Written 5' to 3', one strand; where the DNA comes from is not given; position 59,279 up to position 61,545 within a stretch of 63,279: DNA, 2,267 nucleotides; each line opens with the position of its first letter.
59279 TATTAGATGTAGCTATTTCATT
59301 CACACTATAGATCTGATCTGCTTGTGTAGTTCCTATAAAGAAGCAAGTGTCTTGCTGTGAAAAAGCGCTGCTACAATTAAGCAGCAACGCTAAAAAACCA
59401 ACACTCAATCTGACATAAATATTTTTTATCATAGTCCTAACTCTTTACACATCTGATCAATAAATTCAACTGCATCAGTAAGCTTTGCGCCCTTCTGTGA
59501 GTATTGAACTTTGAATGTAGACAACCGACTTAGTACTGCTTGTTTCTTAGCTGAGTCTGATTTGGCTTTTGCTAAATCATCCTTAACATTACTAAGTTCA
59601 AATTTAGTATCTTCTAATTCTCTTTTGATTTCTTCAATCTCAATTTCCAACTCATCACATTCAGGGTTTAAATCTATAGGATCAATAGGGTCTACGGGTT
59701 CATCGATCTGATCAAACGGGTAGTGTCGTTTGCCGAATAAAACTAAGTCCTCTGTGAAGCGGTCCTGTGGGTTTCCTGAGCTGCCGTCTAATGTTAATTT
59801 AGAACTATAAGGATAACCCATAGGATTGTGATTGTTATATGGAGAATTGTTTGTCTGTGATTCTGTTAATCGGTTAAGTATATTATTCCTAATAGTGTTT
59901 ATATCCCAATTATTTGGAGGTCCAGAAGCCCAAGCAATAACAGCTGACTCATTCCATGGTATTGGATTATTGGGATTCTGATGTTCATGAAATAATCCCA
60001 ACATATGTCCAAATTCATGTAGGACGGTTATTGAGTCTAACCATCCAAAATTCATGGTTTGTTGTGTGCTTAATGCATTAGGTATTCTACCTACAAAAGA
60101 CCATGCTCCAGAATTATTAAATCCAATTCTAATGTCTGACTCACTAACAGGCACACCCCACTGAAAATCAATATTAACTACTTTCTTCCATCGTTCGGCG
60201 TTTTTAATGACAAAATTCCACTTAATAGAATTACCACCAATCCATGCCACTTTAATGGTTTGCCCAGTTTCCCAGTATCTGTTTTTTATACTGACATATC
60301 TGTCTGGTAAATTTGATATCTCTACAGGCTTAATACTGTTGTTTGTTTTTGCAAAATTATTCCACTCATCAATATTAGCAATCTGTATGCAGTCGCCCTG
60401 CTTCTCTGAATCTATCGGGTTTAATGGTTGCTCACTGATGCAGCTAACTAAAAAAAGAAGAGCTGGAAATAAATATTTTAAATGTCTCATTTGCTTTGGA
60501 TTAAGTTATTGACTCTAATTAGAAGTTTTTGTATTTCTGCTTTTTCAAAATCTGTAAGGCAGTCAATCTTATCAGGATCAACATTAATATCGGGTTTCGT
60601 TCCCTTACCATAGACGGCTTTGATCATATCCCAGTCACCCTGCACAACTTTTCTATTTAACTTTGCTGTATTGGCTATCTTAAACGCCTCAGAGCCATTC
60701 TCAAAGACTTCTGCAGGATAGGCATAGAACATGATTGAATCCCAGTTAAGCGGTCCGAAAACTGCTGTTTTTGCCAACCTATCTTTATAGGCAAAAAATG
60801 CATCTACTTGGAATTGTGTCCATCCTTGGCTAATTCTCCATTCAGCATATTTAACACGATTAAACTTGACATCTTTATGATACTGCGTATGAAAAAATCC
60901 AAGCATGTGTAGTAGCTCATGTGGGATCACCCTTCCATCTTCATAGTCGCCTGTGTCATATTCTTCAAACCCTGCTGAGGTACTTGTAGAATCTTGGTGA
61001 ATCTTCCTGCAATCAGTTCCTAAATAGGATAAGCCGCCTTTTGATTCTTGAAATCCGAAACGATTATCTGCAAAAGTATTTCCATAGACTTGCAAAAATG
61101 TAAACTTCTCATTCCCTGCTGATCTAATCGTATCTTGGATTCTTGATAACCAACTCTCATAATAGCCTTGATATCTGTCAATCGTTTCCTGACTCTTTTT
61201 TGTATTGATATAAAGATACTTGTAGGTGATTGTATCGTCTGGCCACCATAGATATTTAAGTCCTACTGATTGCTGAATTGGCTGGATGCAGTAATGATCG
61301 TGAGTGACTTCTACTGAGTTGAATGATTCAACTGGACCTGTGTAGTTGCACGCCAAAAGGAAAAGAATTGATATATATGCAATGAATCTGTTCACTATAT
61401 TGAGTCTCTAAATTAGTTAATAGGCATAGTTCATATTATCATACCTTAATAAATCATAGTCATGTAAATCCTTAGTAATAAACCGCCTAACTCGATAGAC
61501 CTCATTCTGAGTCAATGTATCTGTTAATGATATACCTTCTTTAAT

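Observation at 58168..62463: Three tandem metzincin proteases next to a lipoprotein di-haem cytochrome-c-peroxidase/MauG-like gene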

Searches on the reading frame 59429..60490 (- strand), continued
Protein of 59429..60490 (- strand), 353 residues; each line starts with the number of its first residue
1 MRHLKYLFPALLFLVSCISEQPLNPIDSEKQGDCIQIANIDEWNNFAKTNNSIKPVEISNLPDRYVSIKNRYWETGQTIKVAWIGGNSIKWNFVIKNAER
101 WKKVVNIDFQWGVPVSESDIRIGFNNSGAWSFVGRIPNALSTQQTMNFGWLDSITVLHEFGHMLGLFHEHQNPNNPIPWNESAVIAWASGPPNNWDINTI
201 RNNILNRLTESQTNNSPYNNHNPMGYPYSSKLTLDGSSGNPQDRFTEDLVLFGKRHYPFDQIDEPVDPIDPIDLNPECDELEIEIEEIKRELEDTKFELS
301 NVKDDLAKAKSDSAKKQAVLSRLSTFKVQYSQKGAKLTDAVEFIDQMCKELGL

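Call 101: search_protein_families(library=pfam, alignment_id=A7, max_evalue=0.001)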
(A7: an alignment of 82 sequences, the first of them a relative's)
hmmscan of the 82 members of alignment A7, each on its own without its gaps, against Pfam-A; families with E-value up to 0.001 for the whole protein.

A. member 1, L011:1028-1327:+ (100 aa): 0 families

B. families by the number of members that match (of 82 scanned): 31 families (the first 25 are shown)
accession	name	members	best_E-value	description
PF04860.17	Phage_portal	1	1.8e-73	Phage portal protein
PF04586.22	Peptidase_S78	1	5.5e-31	Caudovirus prohead serine protease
PF00583.31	Acetyltransf_1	1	9.1e-18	Acetyltransferase (GNAT) family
PF20441.4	TerL_nuclease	1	3.2e-16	Terminase large subunit, endonuclease domain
PF08291.16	Peptidase_M15_3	1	2e-15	Peptidase M15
PF13539.11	Peptidase_M15_4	1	6.9e-15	D-alanyl-D-alanine carboxypeptidase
PF00149.33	Metallophos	1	1.1e-14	Calcineurin-like phosphoesterase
PF13508.13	Acetyltransf_7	1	8.8e-13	Acetyltransferase (GNAT) domain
PF05766.18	NinG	1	1.4e-12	Bacteriophage Lambda NinG protein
PF10544.15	T5orf172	1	4.7e-10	T5orf172 domain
PF13527.13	Acetyltransf_9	1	1.1e-09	Acetyltransferase (GNAT) domain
PF13455.12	MUG113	1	1.5e-09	Meiotically up-regulated gene 113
PF16261.11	DUF4915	1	1.9e-09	Domain of unknown function (DUF4915)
PF01844.29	HNH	1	2.8e-09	HNH endonuclease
PF13673.13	Acetyltransf_10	1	3.2e-09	Acetyltransferase (GNAT) domain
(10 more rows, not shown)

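Call 106: search_protein_families(library=pfam, proteins=[L011:678-1025:+, L011:249-668:+, L011:1751-2116:+], max_evalue=0.05)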
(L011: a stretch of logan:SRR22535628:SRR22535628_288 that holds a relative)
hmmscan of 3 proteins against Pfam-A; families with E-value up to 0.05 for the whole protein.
L011:678-1025:+ (116 aa): 11 families
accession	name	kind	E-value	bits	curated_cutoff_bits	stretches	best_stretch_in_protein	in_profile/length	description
PF15397.11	DUF4618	-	0.0014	18.6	34.9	1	38-114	148-222/258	Domain of unknown function (DUF4618)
PF17561.7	TssO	-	0.0031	18.1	29.2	1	14-71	18-76/148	Type VI secretion system, TssO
PF19189.6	Mtf2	-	0.0069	16.5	27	1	55-99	124-168/195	Mtf2 family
PF04923.17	Ninjurin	-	0.011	16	26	1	6-46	43-83/102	Ninjurin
PF07928.17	Vps54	-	0.013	16.3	27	1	11-64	78-131/133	Vps54-like protein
PF00015.26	MCPsignal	-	0.015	15.6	34.6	1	37-102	84-148/172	Methyl-accepting chemotaxis protein (MCP) signalling domain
PF07843.16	DUF1634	-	0.018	15.6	27.5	1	10-68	9-49/102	Protein of unknown function (DUF1634)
PF06009.19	Laminin_II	-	0.021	15.3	33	1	39-114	6-81/138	Laminin Domain II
PF04977.20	DivIC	-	0.032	14.5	28.9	0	7-55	1-47/80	Septum formation initiator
PF19364.4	DUF5940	-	0.034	14.3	27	1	11-59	115-163/166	Family of unknown function (DUF5940)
PF04688.18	Holin_SPP1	-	0.038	14.6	27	0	3-41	32-70/74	SPP1 phage holin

L011:249-668:+ (140 aa): 0 families

L011:1751-2116:+ (122 aa): 0 families

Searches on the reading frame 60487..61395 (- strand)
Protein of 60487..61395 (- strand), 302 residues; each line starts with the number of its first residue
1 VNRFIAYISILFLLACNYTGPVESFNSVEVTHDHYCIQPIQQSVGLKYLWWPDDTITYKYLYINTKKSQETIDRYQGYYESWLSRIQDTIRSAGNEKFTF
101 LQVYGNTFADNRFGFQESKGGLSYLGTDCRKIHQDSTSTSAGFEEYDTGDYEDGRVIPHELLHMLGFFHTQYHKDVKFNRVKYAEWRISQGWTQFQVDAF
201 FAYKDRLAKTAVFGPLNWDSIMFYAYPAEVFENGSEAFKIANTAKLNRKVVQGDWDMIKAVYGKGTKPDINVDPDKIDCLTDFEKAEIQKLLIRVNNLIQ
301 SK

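Call 3: search_protein_families(library=pfam, proteins=[window:60487-61395:-], max_evalue=0.1)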
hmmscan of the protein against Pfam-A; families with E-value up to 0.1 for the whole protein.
window:60487-61395:- (302 aa): 2 families
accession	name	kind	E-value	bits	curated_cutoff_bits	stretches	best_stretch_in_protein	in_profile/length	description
PF01400.30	Astacin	-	8.1e-06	26.1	22.5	1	155-228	80-147/189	Astacin (Peptidase family M12A)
PF13688.12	Reprolysin_5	-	0.055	14.1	27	1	73-171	67-159/196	Metallo-peptidase family M12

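Call 4: search_protein_families(library=phrogs, proteins=[window:60487-61395:-], max_evalue=0.1)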
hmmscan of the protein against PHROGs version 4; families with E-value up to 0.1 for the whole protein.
window:60487-61395:- (302 aa): 0 families

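Call 15: search_protein_families(library=ncbifam, proteins=[window:60487-61395:-], max_evalue=0.1)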
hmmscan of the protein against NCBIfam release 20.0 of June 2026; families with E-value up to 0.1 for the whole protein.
window:60487-61395:- (302 aa): 2 families
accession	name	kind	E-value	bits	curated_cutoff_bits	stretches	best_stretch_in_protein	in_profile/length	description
NF050131.1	BGluronaseAbsR1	equivalog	0.004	16.2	650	1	99-171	93-162/361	beta-glucuronidase AbsR1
NF045530.1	LegP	equivalog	0.0074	15.9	300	1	159-237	145-214/244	Dot/Icm T4SS effector Zinc-dependent metalloprotease LegP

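Call 18: search_solved_structures(query=window:60487-61395:-, max_evalue=1, show_alignments=2)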
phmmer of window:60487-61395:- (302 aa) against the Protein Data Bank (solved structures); distinct sequences matched with E-value up to 1: 8.
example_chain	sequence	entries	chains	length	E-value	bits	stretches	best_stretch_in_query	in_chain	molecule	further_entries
5zjk_A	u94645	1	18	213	1.2e-06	31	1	98-245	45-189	Myroilysin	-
5czw_A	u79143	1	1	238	3.8e-06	29.3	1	95-243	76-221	Myroilysin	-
5gwd_A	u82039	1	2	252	3.9e-06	29.3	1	95-244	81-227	Myroilysin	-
7aq1_A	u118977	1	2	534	0.026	16.7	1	155-241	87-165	Meprin B subunit beta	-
7auw_A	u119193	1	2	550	0.027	16.7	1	155-241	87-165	Meprin A subunit beta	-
4gwn_A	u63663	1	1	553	0.028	16.7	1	155-241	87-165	Meprin A subunit beta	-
4gwm_A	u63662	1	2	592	0.03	16.5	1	155-241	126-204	Meprin A subunit beta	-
7uab_A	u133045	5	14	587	0.15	14.2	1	156-235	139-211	Meprin A subunit alpha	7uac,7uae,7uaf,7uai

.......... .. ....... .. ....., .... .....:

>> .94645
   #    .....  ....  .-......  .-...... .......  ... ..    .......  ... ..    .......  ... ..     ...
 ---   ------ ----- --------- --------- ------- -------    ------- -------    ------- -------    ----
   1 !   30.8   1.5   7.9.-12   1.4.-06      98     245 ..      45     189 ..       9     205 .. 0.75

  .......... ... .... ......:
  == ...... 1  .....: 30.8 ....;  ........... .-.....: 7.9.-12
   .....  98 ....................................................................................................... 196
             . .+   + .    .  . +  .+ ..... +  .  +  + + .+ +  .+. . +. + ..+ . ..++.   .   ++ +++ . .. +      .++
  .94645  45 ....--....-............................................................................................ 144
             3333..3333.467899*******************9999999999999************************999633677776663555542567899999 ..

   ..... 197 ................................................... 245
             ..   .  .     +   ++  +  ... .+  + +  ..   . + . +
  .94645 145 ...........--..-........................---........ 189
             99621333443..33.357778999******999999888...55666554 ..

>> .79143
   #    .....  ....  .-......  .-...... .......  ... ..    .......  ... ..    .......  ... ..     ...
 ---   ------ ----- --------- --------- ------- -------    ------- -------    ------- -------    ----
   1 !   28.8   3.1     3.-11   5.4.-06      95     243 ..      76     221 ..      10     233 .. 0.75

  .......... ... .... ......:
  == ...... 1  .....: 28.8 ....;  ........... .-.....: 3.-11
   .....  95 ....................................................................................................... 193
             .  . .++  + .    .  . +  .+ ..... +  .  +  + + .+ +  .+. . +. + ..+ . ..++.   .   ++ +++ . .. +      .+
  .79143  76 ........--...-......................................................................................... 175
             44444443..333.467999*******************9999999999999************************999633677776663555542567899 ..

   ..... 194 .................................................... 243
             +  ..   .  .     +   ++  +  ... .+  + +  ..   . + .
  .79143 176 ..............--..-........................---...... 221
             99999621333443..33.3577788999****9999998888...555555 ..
